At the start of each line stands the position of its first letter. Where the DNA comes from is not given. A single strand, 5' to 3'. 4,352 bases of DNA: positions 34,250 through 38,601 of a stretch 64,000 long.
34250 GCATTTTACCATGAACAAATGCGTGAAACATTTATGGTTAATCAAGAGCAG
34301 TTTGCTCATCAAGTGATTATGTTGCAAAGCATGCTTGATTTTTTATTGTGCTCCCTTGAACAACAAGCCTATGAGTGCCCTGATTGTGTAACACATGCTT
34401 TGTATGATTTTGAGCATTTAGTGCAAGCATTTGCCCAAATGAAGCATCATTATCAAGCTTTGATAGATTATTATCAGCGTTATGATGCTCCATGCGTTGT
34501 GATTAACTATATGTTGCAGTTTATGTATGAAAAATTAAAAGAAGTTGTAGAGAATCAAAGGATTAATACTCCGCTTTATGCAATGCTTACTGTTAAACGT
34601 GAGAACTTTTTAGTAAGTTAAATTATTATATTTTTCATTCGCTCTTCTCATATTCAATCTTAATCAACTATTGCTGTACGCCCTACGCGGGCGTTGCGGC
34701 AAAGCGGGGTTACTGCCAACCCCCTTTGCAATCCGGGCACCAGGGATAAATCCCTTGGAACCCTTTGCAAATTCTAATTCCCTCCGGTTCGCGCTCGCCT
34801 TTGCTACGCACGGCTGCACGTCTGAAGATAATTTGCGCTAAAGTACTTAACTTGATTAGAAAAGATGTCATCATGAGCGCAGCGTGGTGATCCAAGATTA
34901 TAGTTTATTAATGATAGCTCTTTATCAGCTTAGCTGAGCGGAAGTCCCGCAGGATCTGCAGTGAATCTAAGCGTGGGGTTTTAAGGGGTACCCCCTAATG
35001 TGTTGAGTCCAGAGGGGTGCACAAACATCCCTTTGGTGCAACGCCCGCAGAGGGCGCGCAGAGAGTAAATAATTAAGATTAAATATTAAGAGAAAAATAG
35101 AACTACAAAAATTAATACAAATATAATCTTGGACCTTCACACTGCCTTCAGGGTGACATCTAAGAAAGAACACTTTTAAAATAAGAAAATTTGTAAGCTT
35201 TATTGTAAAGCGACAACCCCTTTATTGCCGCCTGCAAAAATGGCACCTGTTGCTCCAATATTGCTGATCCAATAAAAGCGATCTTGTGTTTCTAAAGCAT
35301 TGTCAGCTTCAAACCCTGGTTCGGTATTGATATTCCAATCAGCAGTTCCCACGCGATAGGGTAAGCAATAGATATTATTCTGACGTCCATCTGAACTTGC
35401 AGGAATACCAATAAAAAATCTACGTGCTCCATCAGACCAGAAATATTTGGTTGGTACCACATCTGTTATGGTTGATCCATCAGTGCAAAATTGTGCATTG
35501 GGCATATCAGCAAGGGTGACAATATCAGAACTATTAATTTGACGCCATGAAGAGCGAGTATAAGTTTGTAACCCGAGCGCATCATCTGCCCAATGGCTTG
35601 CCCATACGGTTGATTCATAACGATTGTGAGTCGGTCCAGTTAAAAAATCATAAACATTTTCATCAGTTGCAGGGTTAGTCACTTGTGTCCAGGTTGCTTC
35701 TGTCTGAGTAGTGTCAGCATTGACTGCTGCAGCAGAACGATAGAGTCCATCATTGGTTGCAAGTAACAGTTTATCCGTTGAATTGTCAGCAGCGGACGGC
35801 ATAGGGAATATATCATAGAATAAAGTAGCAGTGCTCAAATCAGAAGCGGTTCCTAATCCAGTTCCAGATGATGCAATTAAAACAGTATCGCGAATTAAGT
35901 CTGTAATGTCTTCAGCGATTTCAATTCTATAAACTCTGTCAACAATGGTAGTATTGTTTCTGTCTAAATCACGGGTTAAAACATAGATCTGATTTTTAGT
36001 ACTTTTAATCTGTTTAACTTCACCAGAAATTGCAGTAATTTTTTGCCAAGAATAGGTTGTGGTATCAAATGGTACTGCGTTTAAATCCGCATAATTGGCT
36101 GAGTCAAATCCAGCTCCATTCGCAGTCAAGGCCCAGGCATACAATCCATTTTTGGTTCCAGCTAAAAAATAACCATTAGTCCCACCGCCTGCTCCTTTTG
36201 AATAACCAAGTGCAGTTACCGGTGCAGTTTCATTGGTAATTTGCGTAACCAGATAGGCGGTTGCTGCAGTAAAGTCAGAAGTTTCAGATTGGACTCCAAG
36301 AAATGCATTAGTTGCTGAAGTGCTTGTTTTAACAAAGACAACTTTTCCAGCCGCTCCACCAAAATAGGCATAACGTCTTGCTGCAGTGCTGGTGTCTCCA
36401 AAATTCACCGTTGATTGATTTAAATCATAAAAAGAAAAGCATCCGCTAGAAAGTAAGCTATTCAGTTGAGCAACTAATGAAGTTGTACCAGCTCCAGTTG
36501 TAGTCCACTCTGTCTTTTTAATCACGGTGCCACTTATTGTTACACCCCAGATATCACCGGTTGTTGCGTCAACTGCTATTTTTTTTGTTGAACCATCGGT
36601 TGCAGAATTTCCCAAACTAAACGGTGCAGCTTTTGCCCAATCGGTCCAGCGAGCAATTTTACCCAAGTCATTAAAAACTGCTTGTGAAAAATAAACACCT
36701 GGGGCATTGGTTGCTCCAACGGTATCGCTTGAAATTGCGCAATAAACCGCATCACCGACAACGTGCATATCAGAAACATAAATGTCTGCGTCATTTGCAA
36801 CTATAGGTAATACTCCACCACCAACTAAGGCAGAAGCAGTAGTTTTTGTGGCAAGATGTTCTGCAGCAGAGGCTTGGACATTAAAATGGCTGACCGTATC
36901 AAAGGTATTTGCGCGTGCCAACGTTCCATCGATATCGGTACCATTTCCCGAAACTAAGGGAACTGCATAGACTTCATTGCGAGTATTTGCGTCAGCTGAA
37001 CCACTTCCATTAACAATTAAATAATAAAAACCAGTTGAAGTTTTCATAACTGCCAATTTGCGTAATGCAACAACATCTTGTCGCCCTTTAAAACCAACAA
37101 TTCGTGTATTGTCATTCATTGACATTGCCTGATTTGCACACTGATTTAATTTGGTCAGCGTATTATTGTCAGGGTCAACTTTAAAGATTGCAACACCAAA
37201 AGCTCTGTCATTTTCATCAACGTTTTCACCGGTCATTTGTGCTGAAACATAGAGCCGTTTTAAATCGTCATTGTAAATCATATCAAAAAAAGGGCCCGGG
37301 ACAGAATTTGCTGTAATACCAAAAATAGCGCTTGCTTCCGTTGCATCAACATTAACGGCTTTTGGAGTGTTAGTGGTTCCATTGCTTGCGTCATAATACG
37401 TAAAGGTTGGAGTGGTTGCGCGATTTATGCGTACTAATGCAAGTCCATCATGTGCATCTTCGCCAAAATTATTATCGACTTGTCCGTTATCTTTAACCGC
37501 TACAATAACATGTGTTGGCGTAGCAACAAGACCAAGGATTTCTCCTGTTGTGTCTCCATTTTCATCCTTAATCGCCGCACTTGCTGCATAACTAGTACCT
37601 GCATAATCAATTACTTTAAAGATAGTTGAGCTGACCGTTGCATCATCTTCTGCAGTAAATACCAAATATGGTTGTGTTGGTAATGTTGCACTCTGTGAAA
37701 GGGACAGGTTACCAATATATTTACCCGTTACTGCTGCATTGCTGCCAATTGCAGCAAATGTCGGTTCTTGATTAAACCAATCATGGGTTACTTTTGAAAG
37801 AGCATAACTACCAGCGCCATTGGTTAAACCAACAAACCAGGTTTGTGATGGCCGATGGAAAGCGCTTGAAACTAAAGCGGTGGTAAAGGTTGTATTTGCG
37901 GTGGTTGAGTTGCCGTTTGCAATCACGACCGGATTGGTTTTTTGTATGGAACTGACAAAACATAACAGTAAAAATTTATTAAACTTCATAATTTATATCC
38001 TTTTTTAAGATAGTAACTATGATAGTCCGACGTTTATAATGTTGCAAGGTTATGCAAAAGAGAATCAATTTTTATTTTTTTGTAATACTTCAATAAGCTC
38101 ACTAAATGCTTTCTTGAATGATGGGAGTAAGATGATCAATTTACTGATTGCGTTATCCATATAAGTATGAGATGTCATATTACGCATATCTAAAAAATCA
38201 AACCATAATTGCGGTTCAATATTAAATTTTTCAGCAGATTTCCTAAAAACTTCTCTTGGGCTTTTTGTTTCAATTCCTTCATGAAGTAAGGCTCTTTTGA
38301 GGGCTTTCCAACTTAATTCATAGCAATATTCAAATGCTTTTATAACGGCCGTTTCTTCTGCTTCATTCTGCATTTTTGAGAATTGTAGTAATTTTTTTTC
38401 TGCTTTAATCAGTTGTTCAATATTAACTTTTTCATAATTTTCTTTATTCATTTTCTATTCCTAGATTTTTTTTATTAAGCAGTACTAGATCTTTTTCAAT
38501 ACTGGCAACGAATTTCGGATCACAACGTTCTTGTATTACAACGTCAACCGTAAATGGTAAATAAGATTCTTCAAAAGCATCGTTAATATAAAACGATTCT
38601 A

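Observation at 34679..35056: GC-rich, hairpin-dense ~355-380 bp repeat element with compensatory substitutions between its two copies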

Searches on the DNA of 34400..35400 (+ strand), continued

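Call 87: search_with_rna_model(model_id=R2, sources=[window, L002, L010, L012, L013, L176, L096, L097, L098, L099, L100, L101, L102, L103, L104, L105, L106, L107, L108, L109, L110, L111, L112, L113, L114, L115, L116, L117, L118, L123, L126, L014, L015, L016, L017, L018, L019, L020, L021, L022, L023, L024, L025, L026, L027, L028, L029, L030, L031, L032, L033, L034, L035, L036, L037, L038, L039, L040, L041, L042, L043, L044, L045, L046, L047, L048, L049, L050, L051, L052, L053, L054, L055, L056, L057, L058, L059, L060, L061, L062, L063, L064, L065, L066, L067, L068, L069, L070, L071, L072, L073, L074, L075, L076, L077, L078, L079, L080], max_evalue=5)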
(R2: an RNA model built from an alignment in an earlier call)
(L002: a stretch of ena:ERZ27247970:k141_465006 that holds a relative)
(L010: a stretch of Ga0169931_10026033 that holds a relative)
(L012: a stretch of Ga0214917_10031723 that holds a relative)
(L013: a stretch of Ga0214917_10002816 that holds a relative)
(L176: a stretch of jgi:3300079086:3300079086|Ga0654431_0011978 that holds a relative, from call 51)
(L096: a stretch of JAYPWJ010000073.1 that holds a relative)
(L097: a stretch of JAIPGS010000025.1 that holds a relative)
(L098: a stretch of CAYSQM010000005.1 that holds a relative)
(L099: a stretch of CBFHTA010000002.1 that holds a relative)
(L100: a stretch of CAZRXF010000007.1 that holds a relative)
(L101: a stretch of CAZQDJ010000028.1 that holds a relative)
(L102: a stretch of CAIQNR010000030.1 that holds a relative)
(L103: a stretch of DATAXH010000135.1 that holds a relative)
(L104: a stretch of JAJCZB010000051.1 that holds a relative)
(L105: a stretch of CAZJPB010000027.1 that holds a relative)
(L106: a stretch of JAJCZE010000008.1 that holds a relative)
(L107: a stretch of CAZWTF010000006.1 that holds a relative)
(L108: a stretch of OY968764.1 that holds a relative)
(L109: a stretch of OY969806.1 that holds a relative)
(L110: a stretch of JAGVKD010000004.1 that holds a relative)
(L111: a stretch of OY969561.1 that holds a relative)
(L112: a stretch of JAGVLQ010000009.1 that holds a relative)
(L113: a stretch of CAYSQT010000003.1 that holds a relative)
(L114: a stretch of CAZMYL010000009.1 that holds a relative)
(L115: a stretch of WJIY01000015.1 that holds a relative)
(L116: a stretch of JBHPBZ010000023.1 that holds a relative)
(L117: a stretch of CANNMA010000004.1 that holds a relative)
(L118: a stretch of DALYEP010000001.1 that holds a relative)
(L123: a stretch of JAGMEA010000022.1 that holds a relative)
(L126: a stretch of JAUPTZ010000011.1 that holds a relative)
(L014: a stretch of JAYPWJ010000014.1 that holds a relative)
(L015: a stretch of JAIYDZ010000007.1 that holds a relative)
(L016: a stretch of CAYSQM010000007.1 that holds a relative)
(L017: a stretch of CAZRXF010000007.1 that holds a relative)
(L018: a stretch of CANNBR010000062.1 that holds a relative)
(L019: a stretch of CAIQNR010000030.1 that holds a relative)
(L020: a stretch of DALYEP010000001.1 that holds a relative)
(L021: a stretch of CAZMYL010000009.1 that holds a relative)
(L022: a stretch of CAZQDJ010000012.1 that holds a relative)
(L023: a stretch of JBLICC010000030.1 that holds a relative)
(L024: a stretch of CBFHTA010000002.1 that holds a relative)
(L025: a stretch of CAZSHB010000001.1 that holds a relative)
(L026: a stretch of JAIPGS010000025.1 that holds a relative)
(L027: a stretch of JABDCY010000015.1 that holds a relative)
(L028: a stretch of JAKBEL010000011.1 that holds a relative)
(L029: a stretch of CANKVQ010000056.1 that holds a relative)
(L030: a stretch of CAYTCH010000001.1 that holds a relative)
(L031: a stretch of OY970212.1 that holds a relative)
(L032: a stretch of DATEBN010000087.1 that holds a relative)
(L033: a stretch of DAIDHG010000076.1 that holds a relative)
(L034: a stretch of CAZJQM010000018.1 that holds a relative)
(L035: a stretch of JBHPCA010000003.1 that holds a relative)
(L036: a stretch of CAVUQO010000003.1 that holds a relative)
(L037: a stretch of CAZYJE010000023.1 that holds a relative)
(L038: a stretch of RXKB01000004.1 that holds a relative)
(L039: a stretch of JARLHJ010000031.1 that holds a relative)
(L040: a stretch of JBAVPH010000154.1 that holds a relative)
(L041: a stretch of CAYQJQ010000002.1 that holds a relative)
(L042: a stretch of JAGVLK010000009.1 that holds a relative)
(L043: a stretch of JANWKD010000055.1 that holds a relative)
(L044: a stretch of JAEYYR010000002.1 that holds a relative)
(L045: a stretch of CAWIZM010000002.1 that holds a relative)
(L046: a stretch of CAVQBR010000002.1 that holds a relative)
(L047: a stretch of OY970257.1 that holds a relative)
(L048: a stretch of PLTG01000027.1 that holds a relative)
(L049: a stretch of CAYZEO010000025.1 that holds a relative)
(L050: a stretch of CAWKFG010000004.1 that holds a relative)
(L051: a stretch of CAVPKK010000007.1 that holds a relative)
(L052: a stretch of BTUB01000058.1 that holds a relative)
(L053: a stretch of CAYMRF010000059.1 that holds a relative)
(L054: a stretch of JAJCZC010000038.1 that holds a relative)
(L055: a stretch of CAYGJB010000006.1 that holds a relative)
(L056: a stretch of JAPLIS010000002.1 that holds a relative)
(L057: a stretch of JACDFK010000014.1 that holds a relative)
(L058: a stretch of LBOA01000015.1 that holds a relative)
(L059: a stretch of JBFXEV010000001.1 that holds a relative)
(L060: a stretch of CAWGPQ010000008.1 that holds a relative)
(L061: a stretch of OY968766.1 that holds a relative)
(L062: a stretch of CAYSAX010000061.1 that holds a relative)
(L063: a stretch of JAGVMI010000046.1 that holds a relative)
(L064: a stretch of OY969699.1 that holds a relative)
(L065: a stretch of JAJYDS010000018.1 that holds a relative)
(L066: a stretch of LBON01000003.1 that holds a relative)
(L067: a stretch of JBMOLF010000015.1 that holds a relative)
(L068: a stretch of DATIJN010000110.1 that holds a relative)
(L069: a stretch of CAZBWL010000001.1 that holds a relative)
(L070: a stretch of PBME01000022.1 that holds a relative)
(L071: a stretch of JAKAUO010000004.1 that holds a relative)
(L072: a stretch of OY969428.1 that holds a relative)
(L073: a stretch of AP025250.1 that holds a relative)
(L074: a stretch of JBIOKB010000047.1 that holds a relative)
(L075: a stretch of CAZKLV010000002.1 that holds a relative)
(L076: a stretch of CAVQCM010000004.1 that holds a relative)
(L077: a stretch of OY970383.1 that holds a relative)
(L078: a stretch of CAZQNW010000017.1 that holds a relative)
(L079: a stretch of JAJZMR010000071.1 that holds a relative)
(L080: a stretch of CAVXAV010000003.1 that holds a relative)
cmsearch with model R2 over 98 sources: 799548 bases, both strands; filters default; matches with E-value up to 5: 27.
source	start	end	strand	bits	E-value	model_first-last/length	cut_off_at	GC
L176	3277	3382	+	112.9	5.9e-27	1-106/106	no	0.58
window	46150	46255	-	108.4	9.3e-26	1-106/106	no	0.57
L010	472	577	-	108.3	9.6e-26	1-106/106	no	0.58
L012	1870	1975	-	107.6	1.4e-25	1-106/106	no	0.58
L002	10666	10771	-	107.4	1.6e-25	1-106/106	no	0.61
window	34955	35058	+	102.9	2.5e-24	1-106/106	no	0.57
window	34677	34788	-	97.5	6.6e-23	1-106/106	no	0.57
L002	5286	5389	-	96.5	1.2e-22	1-106/106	no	0.59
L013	4224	4335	+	94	5.8e-22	1-106/106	no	0.56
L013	3979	4083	-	93.7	6.6e-22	1-106/106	no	0.6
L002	10954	11058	+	93.3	8.7e-22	1-106/106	no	0.51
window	46396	46506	+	90.8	4e-21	1-106/106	no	0.49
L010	724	834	+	88.6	1.5e-20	1-106/106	no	0.51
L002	5008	5118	-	86.1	6.7e-20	1-106/106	no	0.5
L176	2950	3087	-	83.4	3.6e-19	1-106/106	no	0.54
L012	2122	2264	+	73.4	1.5e-16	1-106/106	no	0.53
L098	9428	9544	-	60.4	3.8e-13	1-106/106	no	0.52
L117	692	797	+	43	1.5e-08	1-106/106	no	0.55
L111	14617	14693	+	19.6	0.021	1-106/106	no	0.43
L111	14108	14179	-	17.9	0.058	1-106/106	no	0.49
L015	2889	2972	-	16.8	0.12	1-106/106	no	0.57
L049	1588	1626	-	14.1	0.6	9-48/106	no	0.44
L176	2999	3028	+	13.8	0.73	57-84/106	no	0.53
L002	11073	11118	+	13.4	0.89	1-106/106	no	0.72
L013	4002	4029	+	13.1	1.1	57-84/106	no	0.57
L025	2852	2873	-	13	1.1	60-81/106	no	0.45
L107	9437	9534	+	11.7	2.6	1-106/106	no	0.34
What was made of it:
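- Diverged arms persist in other genera: L098 at 60 bits and L117 at 43 bits with model R2 (call 87).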

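Call 92: search_with_rna_model(model_id=R2, source=L098, start=7900, end=10000, filters=off, max_evalue=10, show_alignments=1)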
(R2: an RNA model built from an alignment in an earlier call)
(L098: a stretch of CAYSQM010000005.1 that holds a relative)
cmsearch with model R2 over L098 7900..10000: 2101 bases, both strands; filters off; matches with E-value up to 10: 10.
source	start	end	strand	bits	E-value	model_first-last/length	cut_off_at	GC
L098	9428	9544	-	60.4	1e-15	1-106/106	no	0.52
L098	9449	9474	+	8.6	0.045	58-83/106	no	0.54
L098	9699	9786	+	6.4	0.17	1-106/106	no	0.48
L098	9788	9834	+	4.9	0.41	5-50/106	no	0.21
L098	9352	9446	+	2.6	1.7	1-106/106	no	0.33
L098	8682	8744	-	2.2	2.1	1-106/106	no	0.38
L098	9924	9995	-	0.8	4.9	1-106/106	no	0.31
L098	8582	8639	-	-0.1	8.8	1-106/106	no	0.29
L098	9600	9691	-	-0.1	8.9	1-106/106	no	0.38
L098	9199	9286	+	-0.3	9.7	1-106/106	no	0.32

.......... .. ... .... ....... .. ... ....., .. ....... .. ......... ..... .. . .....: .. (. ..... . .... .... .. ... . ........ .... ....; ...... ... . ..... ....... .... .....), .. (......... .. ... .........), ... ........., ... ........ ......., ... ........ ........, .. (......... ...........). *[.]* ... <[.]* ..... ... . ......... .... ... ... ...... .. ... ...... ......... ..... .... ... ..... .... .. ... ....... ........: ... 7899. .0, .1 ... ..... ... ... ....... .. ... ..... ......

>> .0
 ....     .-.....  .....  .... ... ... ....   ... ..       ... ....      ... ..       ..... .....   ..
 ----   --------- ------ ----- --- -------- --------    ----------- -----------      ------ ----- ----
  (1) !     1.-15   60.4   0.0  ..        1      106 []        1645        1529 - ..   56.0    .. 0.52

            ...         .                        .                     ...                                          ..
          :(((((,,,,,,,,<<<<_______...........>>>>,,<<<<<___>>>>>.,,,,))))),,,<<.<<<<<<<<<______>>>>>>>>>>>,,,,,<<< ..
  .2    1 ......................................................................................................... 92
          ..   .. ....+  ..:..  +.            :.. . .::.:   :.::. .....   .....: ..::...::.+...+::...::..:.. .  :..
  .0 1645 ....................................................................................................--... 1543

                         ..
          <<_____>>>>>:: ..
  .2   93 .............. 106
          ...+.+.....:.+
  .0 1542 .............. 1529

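Call 93: search_with_rna_model(model_id=R2, source=L111, start=13900, end=14800, filters=off, max_evalue=10, show_alignments=2)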
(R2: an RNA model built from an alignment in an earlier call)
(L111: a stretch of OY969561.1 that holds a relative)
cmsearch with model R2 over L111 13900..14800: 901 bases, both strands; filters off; matches with E-value up to 10: 11.
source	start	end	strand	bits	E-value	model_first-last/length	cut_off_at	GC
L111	14617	14693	+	19.6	2.4e-05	1-106/106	no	0.43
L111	14108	14179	-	17.9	7e-05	1-106/106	no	0.49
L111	14349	14438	+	10.5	0.0058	1-106/106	no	0.43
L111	14645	14672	-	9.8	0.0094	57-84/106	no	0.5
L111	14058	14163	+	9.2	0.013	1-106/106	no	0.56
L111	14753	14799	+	3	0.55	4-51/106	no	0.36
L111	14480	14526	+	2.5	0.75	5-50/106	no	0.34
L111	14335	14410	-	0.4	2.8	1-106/106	no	0.41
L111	14294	14314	-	0.2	3.1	60-81/106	no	0.48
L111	13995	14009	+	-0.5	4.6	15-29/106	no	0.4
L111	14045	14106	-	-1.5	8.8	1-106/106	no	0.52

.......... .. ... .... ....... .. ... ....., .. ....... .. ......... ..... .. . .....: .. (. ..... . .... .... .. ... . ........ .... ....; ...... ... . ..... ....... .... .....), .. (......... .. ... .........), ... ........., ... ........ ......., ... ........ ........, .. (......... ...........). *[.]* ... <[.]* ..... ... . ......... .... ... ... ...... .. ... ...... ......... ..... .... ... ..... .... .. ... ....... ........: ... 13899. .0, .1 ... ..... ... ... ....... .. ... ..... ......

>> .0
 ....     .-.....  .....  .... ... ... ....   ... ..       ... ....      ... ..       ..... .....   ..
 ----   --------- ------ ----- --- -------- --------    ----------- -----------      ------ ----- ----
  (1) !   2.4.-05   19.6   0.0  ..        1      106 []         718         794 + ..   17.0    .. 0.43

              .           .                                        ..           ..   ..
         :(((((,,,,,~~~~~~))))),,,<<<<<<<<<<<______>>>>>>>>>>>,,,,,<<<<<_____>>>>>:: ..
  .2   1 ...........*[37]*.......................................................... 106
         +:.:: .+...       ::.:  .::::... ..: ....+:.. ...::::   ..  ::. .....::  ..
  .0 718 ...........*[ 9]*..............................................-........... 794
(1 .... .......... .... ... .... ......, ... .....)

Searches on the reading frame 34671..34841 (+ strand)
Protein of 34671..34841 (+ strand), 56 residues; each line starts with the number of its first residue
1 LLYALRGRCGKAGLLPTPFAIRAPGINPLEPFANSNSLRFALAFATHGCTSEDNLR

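Call 50: find_homologous_proteins(query=window:34671-34841:+, max_evalue=0.01)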
Query window:34671-34841:+ (56 aa): 1 proteins with E <= 0.01 among 1 candidates.
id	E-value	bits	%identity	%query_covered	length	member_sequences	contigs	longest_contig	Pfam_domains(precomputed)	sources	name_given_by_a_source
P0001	1.6e-10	58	68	84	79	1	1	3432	-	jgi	jgi:hypothetical protein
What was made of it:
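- One database 'protein' (P0001) matches the M1 ORF (call 50).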

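Call 51: find_encoding_contigs(protein=P0001, flank=5000)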
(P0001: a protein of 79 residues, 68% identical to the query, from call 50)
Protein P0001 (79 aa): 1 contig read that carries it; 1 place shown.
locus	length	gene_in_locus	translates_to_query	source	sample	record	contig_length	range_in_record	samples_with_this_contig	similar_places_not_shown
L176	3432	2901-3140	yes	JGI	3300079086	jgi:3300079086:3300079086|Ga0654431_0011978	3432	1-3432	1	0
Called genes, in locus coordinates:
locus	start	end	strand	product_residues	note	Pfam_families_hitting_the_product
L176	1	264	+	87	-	?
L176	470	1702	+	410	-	-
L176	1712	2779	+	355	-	PF27233:MJ0711_N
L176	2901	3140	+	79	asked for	-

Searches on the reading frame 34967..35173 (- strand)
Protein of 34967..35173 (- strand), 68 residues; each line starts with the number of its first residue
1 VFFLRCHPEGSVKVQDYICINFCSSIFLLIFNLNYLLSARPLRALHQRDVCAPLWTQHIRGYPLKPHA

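Call 49: find_homologous_proteins(query=window:34967-35173:-, max_evalue=0.01)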
Query window:34967-35173:-: no candidate shares three 5-residue words with the query. No homologue found.
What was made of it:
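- The M2 ORF has no database relative (call 49).
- Tried and rejected: The M2 ORF gave nothing (call 49).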

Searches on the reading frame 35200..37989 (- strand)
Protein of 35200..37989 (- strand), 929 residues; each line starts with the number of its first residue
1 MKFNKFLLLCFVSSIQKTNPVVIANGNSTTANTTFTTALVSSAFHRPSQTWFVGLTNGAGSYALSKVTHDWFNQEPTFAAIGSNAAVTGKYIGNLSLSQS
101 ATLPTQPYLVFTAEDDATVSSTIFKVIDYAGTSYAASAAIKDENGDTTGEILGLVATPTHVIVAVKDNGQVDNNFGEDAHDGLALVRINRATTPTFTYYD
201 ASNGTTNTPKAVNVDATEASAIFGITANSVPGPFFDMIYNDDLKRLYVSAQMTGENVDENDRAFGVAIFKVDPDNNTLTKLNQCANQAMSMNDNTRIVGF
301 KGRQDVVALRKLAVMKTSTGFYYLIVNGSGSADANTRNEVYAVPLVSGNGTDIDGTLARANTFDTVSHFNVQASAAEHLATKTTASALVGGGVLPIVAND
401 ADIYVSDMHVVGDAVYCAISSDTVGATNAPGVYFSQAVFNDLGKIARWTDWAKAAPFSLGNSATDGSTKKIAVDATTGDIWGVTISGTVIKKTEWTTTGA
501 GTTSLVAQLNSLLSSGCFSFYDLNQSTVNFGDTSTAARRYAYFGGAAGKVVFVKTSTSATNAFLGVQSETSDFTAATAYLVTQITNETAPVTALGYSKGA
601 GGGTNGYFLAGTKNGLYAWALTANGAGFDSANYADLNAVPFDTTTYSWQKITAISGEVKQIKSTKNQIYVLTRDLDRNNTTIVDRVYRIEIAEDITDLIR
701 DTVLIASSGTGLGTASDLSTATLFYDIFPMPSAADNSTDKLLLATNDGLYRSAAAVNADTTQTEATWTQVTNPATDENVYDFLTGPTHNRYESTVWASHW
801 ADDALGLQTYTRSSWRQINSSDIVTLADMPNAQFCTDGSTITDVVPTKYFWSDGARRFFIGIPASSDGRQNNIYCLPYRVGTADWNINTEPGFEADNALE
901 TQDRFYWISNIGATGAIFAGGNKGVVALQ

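Call 9: search_protein_families(library=pfam, proteins=[window:35200-37989:-])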
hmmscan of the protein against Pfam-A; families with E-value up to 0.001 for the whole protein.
window:35200-37989:- (929 aa): 0 families

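Call 29: find_encoding_contigs(protein=window:35200-37989:-, flank=5000, max_places=10)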
Protein window:35200-37989:- (929 aa): 5 contigs read that carry it; 2 places shown.
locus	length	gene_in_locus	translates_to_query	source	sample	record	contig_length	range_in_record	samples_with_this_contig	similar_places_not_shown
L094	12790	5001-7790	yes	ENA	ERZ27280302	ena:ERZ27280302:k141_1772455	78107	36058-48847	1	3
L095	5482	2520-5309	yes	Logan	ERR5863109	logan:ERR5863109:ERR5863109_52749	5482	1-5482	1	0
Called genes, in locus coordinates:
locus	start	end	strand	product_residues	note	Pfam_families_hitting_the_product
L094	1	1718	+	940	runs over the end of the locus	-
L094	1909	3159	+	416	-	-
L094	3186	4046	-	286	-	-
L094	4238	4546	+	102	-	PF01909:NTP_transf_2, PF18765:Polbeta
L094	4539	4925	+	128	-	PF08780:NTase_sub_bind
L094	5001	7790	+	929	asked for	-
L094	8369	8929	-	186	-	-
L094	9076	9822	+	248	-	-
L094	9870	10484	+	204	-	-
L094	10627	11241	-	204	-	PF00436:SSB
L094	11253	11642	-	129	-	-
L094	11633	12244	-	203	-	PF01066:CDP-OH_P_transf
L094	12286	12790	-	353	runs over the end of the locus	PF03054:tRNA_Me_trans, PF06508:QueC (weak), PF20259:tRNA_Me_trans_M, PF20258:tRNA_Me_trans_C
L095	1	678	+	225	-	?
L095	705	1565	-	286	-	-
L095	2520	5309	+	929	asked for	-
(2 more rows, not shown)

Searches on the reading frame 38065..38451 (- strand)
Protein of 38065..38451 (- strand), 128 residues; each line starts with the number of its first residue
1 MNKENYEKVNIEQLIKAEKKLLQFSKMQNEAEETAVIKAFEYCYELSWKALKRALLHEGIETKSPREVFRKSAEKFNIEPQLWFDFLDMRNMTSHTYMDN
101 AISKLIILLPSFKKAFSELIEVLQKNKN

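Call 9: search_protein_families(library=pfam, proteins=[window:38065-38451:-])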
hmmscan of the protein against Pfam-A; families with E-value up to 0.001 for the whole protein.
window:38065-38451:- (128 aa): 1 family
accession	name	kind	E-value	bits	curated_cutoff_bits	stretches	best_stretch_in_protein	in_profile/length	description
PF08780.16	NTase_sub_bind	-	3.1e-23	82.6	31.8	1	12-124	14-125/126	Nucleotidyltransferase substrate binding protein like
